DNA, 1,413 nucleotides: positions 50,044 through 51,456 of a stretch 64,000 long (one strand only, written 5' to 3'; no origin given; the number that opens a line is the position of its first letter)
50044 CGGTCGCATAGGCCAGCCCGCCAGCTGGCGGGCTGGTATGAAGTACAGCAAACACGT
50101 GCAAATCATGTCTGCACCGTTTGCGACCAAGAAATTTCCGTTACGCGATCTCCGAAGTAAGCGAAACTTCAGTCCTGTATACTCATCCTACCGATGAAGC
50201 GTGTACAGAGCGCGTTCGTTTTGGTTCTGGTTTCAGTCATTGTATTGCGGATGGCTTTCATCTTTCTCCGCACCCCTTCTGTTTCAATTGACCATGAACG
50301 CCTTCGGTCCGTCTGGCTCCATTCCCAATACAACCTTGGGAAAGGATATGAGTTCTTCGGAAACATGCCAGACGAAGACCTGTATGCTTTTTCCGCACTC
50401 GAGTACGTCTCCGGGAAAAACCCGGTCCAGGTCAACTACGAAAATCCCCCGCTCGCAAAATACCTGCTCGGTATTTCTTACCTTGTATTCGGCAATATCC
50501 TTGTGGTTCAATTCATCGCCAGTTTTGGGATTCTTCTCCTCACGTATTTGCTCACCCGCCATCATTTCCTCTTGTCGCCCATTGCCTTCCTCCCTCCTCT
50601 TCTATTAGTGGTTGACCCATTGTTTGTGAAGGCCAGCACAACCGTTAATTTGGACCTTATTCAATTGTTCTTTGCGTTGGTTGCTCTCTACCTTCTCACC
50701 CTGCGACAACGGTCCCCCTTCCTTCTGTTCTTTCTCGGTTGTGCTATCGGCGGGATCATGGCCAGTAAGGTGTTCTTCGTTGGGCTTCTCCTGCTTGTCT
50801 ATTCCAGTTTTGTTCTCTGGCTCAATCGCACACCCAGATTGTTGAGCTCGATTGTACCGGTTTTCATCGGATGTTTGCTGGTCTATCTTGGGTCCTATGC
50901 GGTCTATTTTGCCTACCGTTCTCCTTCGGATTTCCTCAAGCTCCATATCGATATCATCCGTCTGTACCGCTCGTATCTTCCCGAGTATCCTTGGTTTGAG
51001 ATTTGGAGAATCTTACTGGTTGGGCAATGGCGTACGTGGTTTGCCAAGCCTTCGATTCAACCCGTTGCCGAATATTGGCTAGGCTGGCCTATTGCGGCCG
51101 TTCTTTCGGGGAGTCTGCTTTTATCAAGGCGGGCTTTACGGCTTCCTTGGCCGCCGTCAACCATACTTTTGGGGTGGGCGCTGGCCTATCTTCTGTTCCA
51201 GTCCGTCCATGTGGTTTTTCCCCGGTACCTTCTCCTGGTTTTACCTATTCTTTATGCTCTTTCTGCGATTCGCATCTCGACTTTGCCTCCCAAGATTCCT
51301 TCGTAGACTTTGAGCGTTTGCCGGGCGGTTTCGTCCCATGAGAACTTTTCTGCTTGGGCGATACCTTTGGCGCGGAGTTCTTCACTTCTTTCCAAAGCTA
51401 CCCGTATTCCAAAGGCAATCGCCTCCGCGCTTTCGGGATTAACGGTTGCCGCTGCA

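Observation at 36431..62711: Glycan island with six PMT_2/ArnT-like GT-C enzymes, polyprenol-P-sugar-synthase-type GT2s, Wzx- and Wzy/WaaL-like proteins and an acetyltransferase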

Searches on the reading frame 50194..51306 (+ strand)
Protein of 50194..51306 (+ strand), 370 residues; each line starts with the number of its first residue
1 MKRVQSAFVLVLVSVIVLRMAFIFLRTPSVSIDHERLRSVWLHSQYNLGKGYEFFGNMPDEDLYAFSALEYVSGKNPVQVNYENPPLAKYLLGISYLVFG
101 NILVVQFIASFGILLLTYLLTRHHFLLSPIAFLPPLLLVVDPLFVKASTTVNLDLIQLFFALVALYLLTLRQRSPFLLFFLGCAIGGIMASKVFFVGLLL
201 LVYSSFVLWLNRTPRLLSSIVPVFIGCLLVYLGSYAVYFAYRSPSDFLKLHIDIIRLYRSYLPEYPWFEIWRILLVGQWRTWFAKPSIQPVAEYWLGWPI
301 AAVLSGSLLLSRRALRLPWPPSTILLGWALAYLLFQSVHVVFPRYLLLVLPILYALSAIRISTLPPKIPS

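Call 3: search_protein_families(library=pfam, proteins=[window:50194-51306:+], max_evalue=0.01)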
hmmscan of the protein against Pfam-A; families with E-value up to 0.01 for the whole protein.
window:50194-51306:+ (370 aa): 0 families

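Call 18: find_homologous_proteins(query=window:50194-51306:+, max_evalue=0.001)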
Query window:50194-51306:+ (370 aa): 30 proteins with E <= 0.001 among 8000 candidates.
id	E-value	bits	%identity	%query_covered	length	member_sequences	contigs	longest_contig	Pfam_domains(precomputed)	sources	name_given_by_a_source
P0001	4.9e-235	798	100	100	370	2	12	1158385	-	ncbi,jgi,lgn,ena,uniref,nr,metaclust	ncbi:MAG: hypothetical protein A2900_03590 [Candidatus Chisholmbacteria bacterium RIFCSPLOWO2_01_FUL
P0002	7.3e-144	498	65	95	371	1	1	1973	-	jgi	-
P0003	2.1e-142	493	64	97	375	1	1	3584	-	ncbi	-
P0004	2.8e-136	473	63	91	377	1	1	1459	-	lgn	-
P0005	7.9e-124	432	57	93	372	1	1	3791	PF02366.25,PF13231.13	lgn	-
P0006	6.3e-121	423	55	96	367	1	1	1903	PF13231.13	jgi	jgi:hypothetical protein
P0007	8.6e-119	416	55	93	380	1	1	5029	PF13231.13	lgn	-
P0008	1.9e-117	411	54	94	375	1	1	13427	-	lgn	-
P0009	9.1e-109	383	50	95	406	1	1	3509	-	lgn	-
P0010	1.4e-108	382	50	94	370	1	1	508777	PF02366.25,PF13231.13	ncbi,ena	-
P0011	1.7e-108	382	53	90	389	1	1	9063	PF02366.25,PF13231.13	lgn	-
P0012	7.5e-108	380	57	88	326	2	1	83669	PF02366.25,PF13231.13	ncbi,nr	ncbi:glycosyltransferase family 39 protein [Patescibacteria group bacterium]|nr:glycosyltransferase 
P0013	1.8e-106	375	54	93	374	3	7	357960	PF13231.13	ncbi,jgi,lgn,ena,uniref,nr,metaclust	ncbi:MAG: hypothetical protein A3A65_03085 [Candidatus Chisholmbacteria bacterium RIFCSPLOWO2_01_FUL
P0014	1.6e-105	372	53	94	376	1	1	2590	-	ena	-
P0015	1.8e-105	372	53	98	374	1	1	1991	PF13231.13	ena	-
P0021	2.6e-81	292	41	95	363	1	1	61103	-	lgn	-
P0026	4.9e-48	183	38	88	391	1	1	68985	-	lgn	-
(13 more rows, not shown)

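Call 20: search_solved_structures(query=A3, max_evalue=1, show_alignments=2)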
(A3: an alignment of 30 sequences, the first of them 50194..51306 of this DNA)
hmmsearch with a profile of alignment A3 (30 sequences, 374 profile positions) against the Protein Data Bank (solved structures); distinct sequences matched with E-value up to 1: 1.
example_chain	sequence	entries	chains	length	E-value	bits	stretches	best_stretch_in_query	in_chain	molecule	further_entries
5a02_A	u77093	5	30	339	0.58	12.4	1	45-82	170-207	ALDOSE-ALDOSE OXIDOREDUCTASE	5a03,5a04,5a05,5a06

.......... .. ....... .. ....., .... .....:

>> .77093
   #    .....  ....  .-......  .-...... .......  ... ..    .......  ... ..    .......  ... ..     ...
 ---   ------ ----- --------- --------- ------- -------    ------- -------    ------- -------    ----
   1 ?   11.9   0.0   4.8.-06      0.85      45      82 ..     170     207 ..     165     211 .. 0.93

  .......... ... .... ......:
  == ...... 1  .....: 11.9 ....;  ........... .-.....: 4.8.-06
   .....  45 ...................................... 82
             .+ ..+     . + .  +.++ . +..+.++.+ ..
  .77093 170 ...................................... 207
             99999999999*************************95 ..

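Call 21: search_protein_families(library=pfam, alignment_id=A3, max_evalue=0.01)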
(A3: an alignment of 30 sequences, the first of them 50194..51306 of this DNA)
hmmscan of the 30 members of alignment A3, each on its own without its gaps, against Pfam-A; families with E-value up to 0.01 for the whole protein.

A. member 1, window:50194-51306:+ (370 aa): 0 families

B. families by the number of members that match (of 30 scanned): 2 families
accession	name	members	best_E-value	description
PF02366.24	PMT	15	8e-10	Dolichyl-phosphate-mannose-protein mannosyltransferase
PF13231.12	PMT_2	10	2e-11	Dolichyl-phosphate-mannose-protein mannosyltransferase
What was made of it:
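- On GT-C fold glycosyltransferases (ArnT/PMT-like; Pfam PMT_2/PMT/DUF2142): The sixth fails on its own, but 15 of 30 homologues hit PMT and 10 of 30 hit PMT_2 (call 21).
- Checked: 15 of them hit PMT and 10 hit PMT_2 (calls 18, 21).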

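Call 30: search_protein_families(library=ncbifam, proteins=[window:50194-51306:+], max_evalue=0.001)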
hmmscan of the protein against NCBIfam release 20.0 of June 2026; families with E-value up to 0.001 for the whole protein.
window:50194-51306:+ (370 aa): 0 families
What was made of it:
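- Checked: The sixth, 50194-51306, has no Pfam or NCBIfam hit of its own (calls 3, 30), but: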

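Call 31: predict_structure(alignment_id=A3)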
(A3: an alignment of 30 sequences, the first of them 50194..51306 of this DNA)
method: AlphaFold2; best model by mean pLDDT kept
length: 370 residues; sequences in the alignment: 30
mean_pLDDT: 93.2   pTM: 0.93
mean pLDDT of the five models: 93.2, 92.9, 92.4, 91.7, 91.2
residues with pLDDT >= 90: 306; 70-90: 53; 50-70: 9; < 50: 2
segments of 3 or more residues with pLDDT < 50: none
pLDDT, mean of each block of 10 residues (from residue 1): 88 96 89 93 94 94 96 93 95 97 96 98 82 97 97 98 98 94 99 96 96 85 98 97 96 89 79 96 91 98 96 88 97 92 95 97 69
secondary structure, 60 per line:
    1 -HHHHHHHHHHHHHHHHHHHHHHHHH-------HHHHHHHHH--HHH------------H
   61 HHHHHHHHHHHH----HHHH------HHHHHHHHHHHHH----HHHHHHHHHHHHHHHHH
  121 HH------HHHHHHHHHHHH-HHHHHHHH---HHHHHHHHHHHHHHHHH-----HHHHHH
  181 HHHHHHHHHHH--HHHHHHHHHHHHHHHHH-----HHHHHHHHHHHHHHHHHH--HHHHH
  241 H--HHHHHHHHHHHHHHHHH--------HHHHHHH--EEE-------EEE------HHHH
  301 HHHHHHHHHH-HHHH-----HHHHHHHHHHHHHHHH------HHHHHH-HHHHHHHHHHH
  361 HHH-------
elements in order: H2-26 H34-42 H60-72 H77-80 H87-99 H104-122 H129-140 H142-149 H153-169 H175-191 H194-210 H216-233 H236-241 H244-260 H269-275 E278-280 E288-290 H297-310 H312-315 H321-336 H343-348 H350-363
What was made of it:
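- On GT-C fold glycosyltransferases (ArnT/PMT-like; Pfam PMT_2/PMT/DUF2142): Model pLDDT 93.2 (call 31). The GTC3 model has short helices between TM1 and TM2 (call 31).
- Checked: Its AF2 model (pLDDT 93.2, pTM 0.93, call 31) matches only GT-C enzymes at the top.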

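Call 33: fold_search(model_id=the predicted structure, library=pdb)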
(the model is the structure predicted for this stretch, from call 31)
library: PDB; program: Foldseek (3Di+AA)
matches with E <= 10: 239; with E <= 0.001: 7
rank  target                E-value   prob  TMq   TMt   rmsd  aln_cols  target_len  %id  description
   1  5f15                  4.4e-07  1.00  0.65  0.46   6.1       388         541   16  Crystal Structure of ArnT from Cupriavidus metallidurans bound to Undecaprenyl phosphate (released 2016-02-17)
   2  5ezm                  2.5e-06  1.00  0.59  0.42   4.5       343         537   17  Crystal Structure of ArnT from Cupriavidus metallidurans in the apo state (released 2016-02-17)
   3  7oci_F                1.7e-04  1.00  0.52  0.33  12.5       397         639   10  Cryo-EM structure of yeast Ost6p containing oligosaccharyltransferase complex (released 2022-02-16)
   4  8age_A                3.4e-04  1.00  0.53  0.33  12.6       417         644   13  Structure of yeast oligosaccharylransferase complex with acceptor peptide bound (released 2022-12-07)
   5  6s7o_A                7.1e-04  1.00  0.53  0.33  12.4       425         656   16  Cryo-EM structure of human oligosaccharyltransferase complex OST-A (released 2019-12-18)
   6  9i5k_A                7.8e-04  1.00  0.61  0.47   6.0       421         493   13  Structure of the Chaetomium thermophilum Pmt4 homodimer (C2 symmetry) (released 2025-12-24)
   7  8b6l_I                8.1e-04  1.00  0.53  0.31  13.2       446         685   17  Subtomogram average of the human Sec61-TRAP-OSTA-translocon (released 2022-12-07)
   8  6s7t_A                1.1e-03  1.00  0.54  0.31  12.2       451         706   15  Cryo-EM structure of human oligosaccharyltransferase complex OST-B (released 2019-12-18)
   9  6ftg_5                1.1e-03  1.00  0.51  0.32  13.2       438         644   15  Subtomogram average of OST-containing ribosome-translocon complexes from canine rough microsomal membranes (released 2018-03-21)
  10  3rce_A                1.3e-03  1.00  0.54  0.32  11.2       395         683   12  Bacterial oligosaccharyltransferase PglB (released 2011-06-15)
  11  6ezn_F                1.4e-03  1.00  0.51  0.32  14.8       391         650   14  Cryo-EM structure of the yeast oligosaccharyltransferase (OST) complex (released 2018-01-17)
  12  8agb_A                2.7e-03  1.00  0.55  0.34  13.8       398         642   10  Structure of yeast oligosaccharylransferase complex with lipid-linked oligosaccharide bound (released 2022-12-07)
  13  8agc_A                2.9e-03  1.00  0.53  0.31  11.9       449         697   12  Structure of yeast oligosaccharylransferase complex with lipid-linked oligosaccharide and non-acceptor peptide bound (released 2022-12-07)
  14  8pn9_A                3.1e-03  1.00  0.53  0.33  12.4       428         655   15  Structure of human oligosaccharyltransferase OST-A complex bound to NGI-1 (released 2024-05-08)
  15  6p25_A                7.9e-03  1.00  0.36  0.20  13.2       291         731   18  Structure of S. cerevisiae protein O-mannosyltransferase Pmt1-Pmt2 complex bound to the sugar donor and a peptide acce (released 2019-07-10)
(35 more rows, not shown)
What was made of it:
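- Checked: Foldseek gives ArnT at E 4e-7 (call 33).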

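Call 37: find_encoding_contigs(protein=P0013, flank=10000, max_places=1)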
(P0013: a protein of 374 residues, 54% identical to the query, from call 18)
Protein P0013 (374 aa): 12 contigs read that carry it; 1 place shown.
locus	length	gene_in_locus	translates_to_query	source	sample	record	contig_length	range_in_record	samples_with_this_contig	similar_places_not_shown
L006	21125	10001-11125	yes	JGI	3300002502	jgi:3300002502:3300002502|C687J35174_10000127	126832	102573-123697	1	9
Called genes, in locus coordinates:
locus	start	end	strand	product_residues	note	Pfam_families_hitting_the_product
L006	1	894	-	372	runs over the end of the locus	PF13439:Glyco_transf_4 (weak), PF00534:Glycos_transf_1, PF13692:Glyco_trans_1_4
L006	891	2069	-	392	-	PF13439:Glyco_transf_4, PF13579:Glyco_trans_4_4 (faint), PF20706:GT4-conflict, PF00534:Glycos_transf_1, PF13692:Glyco_trans_1_4, PF13524:Glyco_trans_1_2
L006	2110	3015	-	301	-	PF00535:Glycos_transf_2, PF10111:Glyco_tranf_2_2 (weak), PF13641:Glyco_tranf_2_3, PF13632:Glyco_trans_2_3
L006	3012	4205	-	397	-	PF13439:Glyco_transf_4, PF00534:Glycos_transf_1, PF13692:Glyco_trans_1_4, PF13524:Glyco_trans_1_2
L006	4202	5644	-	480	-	PF02366:PMT (weak), PF13231:PMT_2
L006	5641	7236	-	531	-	PF04932:Wzy_C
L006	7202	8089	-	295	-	PF00535:Glycos_transf_2, PF13641:Glyco_tranf_2_3, PF13506:Glyco_transf_21 (faint), PF13632:Glyco_trans_2_3 (weak)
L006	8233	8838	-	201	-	PF00132:Hexapep, PF14602:Hexapep_2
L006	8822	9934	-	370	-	PF13439:Glyco_transf_4, PF20706:GT4-conflict (weak), PF00534:Glycos_transf_1, PF13692:Glyco_trans_1_4, PF13524:Glyco_trans_1_2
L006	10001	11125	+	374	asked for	PF13231:PMT_2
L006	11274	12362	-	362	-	PF13439:Glyco_transf_4, PF00534:Glycos_transf_1, PF13692:Glyco_trans_1_4, PF13524:Glyco_trans_1_2 (weak), PF20706:GT4-conflict (weak)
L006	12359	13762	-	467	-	PF02366:PMT (weak)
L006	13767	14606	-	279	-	PF00535:Glycos_transf_2, PF10111:Glyco_tranf_2_2, PF13641:Glyco_tranf_2_3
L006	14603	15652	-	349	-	PF13439:Glyco_transf_4, PF00534:Glycos_transf_1, PF13692:Glyco_trans_1_4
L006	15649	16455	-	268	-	PF00535:Glycos_transf_2, PF10111:Glyco_tranf_2_2 (faint)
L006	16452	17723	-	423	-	PF01943:Polysacc_synt, PF13440:Polysacc_synt_3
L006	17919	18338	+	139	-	-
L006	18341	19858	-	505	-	PF13231:PMT_2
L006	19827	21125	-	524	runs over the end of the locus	PF09913:DUF2142, PF13231:PMT_2 (weak)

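Call 38: find_encoding_contigs(protein=P0010, flank=10000, max_places=1)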
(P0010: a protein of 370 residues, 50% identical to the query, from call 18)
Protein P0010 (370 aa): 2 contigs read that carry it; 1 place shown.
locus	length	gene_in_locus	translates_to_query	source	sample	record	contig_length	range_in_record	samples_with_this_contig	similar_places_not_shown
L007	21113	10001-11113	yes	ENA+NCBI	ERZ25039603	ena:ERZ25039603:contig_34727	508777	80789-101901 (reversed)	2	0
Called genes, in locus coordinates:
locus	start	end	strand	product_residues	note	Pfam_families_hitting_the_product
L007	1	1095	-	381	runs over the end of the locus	PF13439:Glyco_transf_4 (faint), PF00534:Glycos_transf_1, PF13692:Glyco_trans_1_4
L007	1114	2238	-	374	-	PF13439:Glyco_transf_4, PF13579:Glyco_trans_4_4 (weak), PF20706:GT4-conflict, PF00534:Glycos_transf_1, PF13692:Glyco_trans_1_4, PF13524:Glyco_trans_1_2 (weak)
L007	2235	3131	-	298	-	PF00535:Glycos_transf_2, PF10111:Glyco_tranf_2_2 (weak), PF13641:Glyco_tranf_2_3, PF13632:Glyco_trans_2_3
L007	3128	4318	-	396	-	PF13439:Glyco_transf_4, PF00534:Glycos_transf_1, PF13692:Glyco_trans_1_4, PF13524:Glyco_trans_1_2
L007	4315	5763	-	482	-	PF02366:PMT, PF13231:PMT_2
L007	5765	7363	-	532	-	PF04932:Wzy_C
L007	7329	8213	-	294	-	PF00535:Glycos_transf_2, PF10111:Glyco_tranf_2_2, PF13641:Glyco_tranf_2_3, PF13506:Glyco_transf_21 (faint), PF13632:Glyco_trans_2_3 (weak)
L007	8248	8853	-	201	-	PF00132:Hexapep, PF14602:Hexapep_2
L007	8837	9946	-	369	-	PF13439:Glyco_transf_4 (weak), PF00534:Glycos_transf_1, PF13692:Glyco_trans_1_4, PF20706:GT4-conflict (weak)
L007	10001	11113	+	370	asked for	PF02366:PMT (weak), PF13231:PMT_2 (weak)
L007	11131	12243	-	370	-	PF13439:Glyco_transf_4, PF00534:Glycos_transf_1, PF13692:Glyco_trans_1_4, PF13524:Glyco_trans_1_2 (weak), PF20706:GT4-conflict (weak)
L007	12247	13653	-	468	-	-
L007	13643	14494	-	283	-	PF13641:Glyco_tranf_2_3, PF00535:Glycos_transf_2, PF10111:Glyco_tranf_2_2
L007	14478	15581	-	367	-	PF00534:Glycos_transf_1, PF13692:Glyco_trans_1_4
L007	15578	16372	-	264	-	PF00535:Glycos_transf_2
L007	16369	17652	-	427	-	PF01943:Polysacc_synt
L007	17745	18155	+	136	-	-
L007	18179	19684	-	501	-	PF13231:PMT_2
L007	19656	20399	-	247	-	-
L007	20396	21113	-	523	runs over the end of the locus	PF09913:DUF2142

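Call 39: find_encoding_contigs(protein=P0021, flank=10000, max_places=1)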
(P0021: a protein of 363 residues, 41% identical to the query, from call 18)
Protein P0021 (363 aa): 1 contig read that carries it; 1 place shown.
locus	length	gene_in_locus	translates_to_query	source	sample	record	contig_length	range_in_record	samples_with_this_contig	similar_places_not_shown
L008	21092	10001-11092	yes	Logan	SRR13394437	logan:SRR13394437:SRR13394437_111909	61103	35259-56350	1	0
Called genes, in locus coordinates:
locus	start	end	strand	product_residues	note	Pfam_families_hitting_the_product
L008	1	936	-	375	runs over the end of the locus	PF00534:Glycos_transf_1, PF13692:Glyco_trans_1_4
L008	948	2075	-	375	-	PF13439:Glyco_transf_4, PF00534:Glycos_transf_1, PF13692:Glyco_trans_1_4, PF13524:Glyco_trans_1_2 (weak), PF20706:GT4-conflict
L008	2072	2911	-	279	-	PF00535:Glycos_transf_2, PF13641:Glyco_tranf_2_3, PF10111:Glyco_tranf_2_2 (weak), PF13632:Glyco_trans_2_3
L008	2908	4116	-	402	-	PF13439:Glyco_transf_4, PF00534:Glycos_transf_1, PF13692:Glyco_trans_1_4, PF13524:Glyco_trans_1_2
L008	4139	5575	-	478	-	PF13231:PMT_2, PF02366:PMT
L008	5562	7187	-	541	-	PF04932:Wzy_C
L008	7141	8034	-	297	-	PF00535:Glycos_transf_2, PF13641:Glyco_tranf_2_3, PF13632:Glyco_trans_2_3 (weak)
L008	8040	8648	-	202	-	PF00132:Hexapep, PF14602:Hexapep_2 (weak)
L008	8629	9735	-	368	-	PF13439:Glyco_transf_4, PF20706:GT4-conflict, PF00534:Glycos_transf_1, PF13692:Glyco_trans_1_4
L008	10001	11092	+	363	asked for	-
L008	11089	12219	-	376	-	PF13439:Glyco_transf_4, PF00534:Glycos_transf_1, PF13692:Glyco_trans_1_4, PF20706:GT4-conflict (weak)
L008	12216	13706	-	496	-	-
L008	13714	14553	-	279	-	PF00535:Glycos_transf_2, PF10111:Glyco_tranf_2_2, PF13641:Glyco_tranf_2_3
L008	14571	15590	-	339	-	PF00534:Glycos_transf_1, PF13692:Glyco_trans_1_4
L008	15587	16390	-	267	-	PF00535:Glycos_transf_2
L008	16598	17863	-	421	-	PF01943:Polysacc_synt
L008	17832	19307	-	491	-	-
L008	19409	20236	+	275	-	PF01061:ABC2_membrane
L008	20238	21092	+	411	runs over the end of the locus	PF00005:ABC_tran, PF14524:Wzt_C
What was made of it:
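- Tried and rejected: This was suggested by its absence from L006-L008 (calls 37-39).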

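Call 40: find_encoding_contigs(protein=P0026, flank=10000, max_places=1)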
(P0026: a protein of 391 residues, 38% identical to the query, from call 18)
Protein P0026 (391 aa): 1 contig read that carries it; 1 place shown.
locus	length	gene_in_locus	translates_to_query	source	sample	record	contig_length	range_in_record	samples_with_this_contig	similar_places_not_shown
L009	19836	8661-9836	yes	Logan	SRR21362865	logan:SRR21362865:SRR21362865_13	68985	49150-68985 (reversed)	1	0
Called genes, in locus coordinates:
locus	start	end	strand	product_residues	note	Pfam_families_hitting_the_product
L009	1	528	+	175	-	?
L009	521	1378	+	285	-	PF00535:Glycos_transf_2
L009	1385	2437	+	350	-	PF13439:Glyco_transf_4, PF00534:Glycos_transf_1, PF13692:Glyco_trans_1_4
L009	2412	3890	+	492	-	PF13231:PMT_2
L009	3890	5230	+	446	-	-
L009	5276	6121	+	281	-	PF00535:Glycos_transf_2, PF10111:Glyco_tranf_2_2, PF13506:Glyco_transf_21 (weak), PF13641:Glyco_tranf_2_3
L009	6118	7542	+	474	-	PF13231:PMT_2 (weak)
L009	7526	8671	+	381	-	PF13439:Glyco_transf_4, PF00534:Glycos_transf_1, PF13692:Glyco_trans_1_4, PF13524:Glyco_trans_1_2, PF20706:GT4-conflict (weak)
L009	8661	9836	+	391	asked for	-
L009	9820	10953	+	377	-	PF13439:Glyco_transf_4 (weak), PF02350:Epimerase_2 (weak), PF20706:GT4-conflict, PF00534:Glycos_transf_1, PF13692:Glyco_trans_1_4, PF13524:Glyco_trans_1_2 (weak)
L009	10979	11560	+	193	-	PF25087:GMPPB_C (faint), PF00132:Hexapep, PF14602:Hexapep_2 (weak)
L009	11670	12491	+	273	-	PF00535:Glycos_transf_2, PF13641:Glyco_tranf_2_3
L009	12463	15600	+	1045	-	PF04932:Wzy_C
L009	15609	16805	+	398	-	PF13439:Glyco_transf_4, PF00534:Glycos_transf_1, PF13692:Glyco_trans_1_4, PF13524:Glyco_trans_1_2 (weak)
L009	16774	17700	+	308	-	PF13641:Glyco_tranf_2_3, PF00535:Glycos_transf_2, PF10111:Glyco_tranf_2_2 (weak), PF13632:Glyco_trans_2_3, PF02709:Glyco_transf_7C (faint)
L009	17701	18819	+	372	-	PF13439:Glyco_transf_4, PF00534:Glycos_transf_1, PF13692:Glyco_trans_1_4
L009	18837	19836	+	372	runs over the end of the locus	PF20706:GT4-conflict (faint), PF00534:Glycos_transf_1, PF13692:Glyco_trans_1_4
